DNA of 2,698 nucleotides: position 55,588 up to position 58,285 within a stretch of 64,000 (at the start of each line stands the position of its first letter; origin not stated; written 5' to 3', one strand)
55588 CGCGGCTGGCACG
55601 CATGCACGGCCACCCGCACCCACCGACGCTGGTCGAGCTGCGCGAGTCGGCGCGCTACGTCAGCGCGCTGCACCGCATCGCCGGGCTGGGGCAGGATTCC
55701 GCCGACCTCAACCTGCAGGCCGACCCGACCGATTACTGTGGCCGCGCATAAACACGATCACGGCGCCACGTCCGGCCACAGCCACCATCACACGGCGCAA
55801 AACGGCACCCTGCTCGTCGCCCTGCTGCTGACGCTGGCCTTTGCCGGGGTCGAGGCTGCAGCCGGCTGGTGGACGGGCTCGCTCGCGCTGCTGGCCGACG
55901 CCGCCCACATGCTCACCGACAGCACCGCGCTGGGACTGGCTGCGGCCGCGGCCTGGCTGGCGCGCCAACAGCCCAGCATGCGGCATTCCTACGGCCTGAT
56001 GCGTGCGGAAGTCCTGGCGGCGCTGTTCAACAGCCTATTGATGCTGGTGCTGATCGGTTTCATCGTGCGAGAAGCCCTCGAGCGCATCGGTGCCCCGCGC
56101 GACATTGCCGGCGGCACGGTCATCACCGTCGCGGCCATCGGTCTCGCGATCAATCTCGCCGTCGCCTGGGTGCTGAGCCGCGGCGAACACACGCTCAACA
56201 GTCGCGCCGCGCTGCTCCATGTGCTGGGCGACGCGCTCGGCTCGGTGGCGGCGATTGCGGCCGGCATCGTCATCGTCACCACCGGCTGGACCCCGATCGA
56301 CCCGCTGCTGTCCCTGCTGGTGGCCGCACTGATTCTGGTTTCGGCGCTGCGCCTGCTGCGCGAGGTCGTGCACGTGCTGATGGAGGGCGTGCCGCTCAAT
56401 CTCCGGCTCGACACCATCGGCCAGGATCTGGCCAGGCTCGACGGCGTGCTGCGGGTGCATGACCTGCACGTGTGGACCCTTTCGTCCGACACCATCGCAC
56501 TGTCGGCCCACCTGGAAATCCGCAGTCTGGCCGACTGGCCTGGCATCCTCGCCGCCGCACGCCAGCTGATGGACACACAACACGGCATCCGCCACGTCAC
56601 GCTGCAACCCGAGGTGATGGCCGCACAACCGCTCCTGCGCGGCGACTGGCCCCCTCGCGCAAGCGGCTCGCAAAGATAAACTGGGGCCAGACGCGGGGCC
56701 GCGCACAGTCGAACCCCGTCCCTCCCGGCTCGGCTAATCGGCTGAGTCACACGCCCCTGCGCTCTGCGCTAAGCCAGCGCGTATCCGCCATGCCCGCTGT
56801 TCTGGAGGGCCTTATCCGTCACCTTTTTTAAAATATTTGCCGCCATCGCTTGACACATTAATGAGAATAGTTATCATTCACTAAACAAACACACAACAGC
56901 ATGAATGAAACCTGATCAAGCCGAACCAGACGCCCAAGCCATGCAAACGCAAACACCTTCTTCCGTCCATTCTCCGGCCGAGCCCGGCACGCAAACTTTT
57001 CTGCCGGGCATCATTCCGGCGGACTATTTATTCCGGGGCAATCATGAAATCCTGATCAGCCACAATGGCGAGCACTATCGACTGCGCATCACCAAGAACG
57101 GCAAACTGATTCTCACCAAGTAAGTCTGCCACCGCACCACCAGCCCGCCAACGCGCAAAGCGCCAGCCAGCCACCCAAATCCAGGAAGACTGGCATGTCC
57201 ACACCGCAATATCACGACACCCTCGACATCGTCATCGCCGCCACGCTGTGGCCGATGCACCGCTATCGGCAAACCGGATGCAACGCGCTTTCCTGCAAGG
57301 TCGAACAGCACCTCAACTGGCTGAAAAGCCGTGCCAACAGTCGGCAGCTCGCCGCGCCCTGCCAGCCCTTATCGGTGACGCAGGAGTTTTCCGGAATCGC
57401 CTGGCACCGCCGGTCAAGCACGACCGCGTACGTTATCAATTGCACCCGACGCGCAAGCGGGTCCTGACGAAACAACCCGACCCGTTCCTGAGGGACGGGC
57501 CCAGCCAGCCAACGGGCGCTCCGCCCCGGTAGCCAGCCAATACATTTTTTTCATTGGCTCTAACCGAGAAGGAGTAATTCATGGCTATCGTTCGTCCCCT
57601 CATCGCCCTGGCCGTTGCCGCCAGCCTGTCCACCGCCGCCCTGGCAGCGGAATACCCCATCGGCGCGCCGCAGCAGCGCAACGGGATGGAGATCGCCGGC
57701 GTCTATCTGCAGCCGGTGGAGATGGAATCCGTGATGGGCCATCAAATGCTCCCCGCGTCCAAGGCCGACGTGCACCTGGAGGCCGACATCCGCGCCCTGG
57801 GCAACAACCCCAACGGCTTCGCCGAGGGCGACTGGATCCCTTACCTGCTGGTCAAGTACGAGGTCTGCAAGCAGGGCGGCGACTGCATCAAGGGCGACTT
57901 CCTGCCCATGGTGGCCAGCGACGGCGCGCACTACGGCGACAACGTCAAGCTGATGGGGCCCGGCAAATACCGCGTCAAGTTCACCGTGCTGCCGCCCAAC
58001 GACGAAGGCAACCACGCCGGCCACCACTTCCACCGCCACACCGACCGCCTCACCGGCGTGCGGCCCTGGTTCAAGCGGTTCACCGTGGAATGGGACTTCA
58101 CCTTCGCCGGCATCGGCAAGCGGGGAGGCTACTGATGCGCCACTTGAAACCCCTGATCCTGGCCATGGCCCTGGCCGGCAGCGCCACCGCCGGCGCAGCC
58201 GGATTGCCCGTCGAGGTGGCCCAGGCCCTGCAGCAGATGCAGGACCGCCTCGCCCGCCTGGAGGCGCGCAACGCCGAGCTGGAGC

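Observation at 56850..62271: FtrABCD-like iron uptake system with an extra outer-membrane porin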

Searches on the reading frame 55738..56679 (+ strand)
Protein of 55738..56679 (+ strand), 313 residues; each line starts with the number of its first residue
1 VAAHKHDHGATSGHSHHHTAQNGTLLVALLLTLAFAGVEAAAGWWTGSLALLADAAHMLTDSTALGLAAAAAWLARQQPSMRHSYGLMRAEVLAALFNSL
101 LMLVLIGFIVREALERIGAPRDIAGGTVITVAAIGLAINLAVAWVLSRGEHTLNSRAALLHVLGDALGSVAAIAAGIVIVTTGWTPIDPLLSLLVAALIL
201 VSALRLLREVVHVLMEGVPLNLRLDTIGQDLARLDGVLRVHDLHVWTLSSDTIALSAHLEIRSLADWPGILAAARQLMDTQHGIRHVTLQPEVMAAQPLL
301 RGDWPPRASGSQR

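Call 3: search_protein_families(library=pfam, proteins=[window:55738-56679:+], max_evalue=0.01)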
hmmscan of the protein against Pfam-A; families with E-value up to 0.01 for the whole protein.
window:55738-56679:+ (313 aa): 2 families
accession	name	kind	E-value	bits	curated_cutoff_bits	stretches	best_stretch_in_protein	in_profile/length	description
PF01545.26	Cation_efflux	-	1e-44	153.2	26.6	1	25-215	1-198/198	Cation efflux family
PF16916.11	ZT_dimer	-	2.3e-11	44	26.7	1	224-292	6-76/78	Dimerisation domain of Zinc Transporter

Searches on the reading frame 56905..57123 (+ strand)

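Call 3: search_protein_families(library=pfam, proteins=[window:56905-57123:+], max_evalue=0.01)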
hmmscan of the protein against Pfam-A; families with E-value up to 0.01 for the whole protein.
window:56905-57123:+ (72 aa): 1 family
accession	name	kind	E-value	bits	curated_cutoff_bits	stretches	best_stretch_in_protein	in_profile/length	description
PF10636.14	hemP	-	3.9e-18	65.4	25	1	37-72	2-37/37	Hemin uptake protein hemP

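Call 5: search_protein_families(library=ncbifam, proteins=[window:56905-57123:+], max_evalue=0.01)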
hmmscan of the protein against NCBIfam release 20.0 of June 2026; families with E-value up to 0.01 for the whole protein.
window:56905-57123:+ (72 aa): 1 family
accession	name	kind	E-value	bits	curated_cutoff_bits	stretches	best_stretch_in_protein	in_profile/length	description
NF007559.0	PRK10183.1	equivalog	7.7e-07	29.4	77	1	48-72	39-63/63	hypothetical protein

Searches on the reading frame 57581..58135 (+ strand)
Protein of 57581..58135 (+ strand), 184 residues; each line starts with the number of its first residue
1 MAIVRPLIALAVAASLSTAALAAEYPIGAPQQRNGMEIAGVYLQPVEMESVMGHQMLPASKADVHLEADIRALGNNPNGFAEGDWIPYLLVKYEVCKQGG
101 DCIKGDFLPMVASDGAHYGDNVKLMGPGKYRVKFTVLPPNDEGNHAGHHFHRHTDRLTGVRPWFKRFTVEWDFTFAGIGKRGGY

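Call 3: search_protein_families(library=pfam, proteins=[window:57581-58135:+], max_evalue=0.01)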
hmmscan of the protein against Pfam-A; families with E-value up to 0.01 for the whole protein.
window:57581-58135:+ (184 aa): 1 family
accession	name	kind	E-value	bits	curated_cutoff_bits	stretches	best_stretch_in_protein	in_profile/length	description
PF10634.15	Iron_transport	-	2.3e-59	200.3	21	1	22-177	2-150/150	Fe2+ transport protein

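Call 5: search_protein_families(library=ncbifam, proteins=[window:57581-58135:+], max_evalue=0.01)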
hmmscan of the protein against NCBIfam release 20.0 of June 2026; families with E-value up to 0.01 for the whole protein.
window:57581-58135:+ (184 aa): 0 families

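Call 23: search_solved_structures(query=window:57581-58135:+, show_alignments=3)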
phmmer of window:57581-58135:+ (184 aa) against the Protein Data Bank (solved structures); distinct sequences matched with E-value up to 0.001: 18.
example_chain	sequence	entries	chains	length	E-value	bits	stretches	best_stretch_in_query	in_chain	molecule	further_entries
7r4z_A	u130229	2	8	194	4.2e-73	248.6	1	9-184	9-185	FtrA-P19 protein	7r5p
7r4u_A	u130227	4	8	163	2.2e-69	236.5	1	24-184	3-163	FtrA-P19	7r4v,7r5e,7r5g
7r3p_A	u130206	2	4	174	2.7e-69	236.2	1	24-184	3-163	FtrA-P19 protein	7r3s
8vv5_A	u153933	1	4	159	8.9e-59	201.9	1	22-184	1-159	FtrA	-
8vv6_A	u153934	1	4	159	2e-57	197.5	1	22-184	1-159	FtrA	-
3nrp_A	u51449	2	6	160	7e-46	159.8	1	24-182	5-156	Periplasmic protein-probably involved in high-affinity Fe2+ transport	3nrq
5i0y_A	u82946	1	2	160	1.8e-45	158.5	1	24-182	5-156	Periplasmic protein-probably involved in high-affinity Fe2+ transport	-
5i0x_A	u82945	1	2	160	2.5e-45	158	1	24-182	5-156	Periplasmic protein-probably involved in high-affinity Fe2+ transport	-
3lzl_A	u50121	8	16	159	1.4e-38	136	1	23-178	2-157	P19 protein | Protein P19 | P19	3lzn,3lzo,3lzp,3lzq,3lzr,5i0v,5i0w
6wed_A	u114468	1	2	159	3.6e-38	134.7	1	23-178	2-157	Uncharacterized protein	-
6wee_A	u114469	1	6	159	5e-38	134.2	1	23-178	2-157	Uncharacterized protein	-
6wef_C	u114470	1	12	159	1.4e-37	132.7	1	23-178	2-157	Uncharacterized protein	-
4nwn_B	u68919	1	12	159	2.1e-37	132.2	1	23-178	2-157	Propanediol utilization: polyhedral bodies pduT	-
8t7m_A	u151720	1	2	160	2.9e-26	95.8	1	22-177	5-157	Pathogen-specific surface antigen, putative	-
8t7l_A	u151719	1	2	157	5e-26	95.1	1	24-177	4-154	Pathogen-specific surface antigen, putative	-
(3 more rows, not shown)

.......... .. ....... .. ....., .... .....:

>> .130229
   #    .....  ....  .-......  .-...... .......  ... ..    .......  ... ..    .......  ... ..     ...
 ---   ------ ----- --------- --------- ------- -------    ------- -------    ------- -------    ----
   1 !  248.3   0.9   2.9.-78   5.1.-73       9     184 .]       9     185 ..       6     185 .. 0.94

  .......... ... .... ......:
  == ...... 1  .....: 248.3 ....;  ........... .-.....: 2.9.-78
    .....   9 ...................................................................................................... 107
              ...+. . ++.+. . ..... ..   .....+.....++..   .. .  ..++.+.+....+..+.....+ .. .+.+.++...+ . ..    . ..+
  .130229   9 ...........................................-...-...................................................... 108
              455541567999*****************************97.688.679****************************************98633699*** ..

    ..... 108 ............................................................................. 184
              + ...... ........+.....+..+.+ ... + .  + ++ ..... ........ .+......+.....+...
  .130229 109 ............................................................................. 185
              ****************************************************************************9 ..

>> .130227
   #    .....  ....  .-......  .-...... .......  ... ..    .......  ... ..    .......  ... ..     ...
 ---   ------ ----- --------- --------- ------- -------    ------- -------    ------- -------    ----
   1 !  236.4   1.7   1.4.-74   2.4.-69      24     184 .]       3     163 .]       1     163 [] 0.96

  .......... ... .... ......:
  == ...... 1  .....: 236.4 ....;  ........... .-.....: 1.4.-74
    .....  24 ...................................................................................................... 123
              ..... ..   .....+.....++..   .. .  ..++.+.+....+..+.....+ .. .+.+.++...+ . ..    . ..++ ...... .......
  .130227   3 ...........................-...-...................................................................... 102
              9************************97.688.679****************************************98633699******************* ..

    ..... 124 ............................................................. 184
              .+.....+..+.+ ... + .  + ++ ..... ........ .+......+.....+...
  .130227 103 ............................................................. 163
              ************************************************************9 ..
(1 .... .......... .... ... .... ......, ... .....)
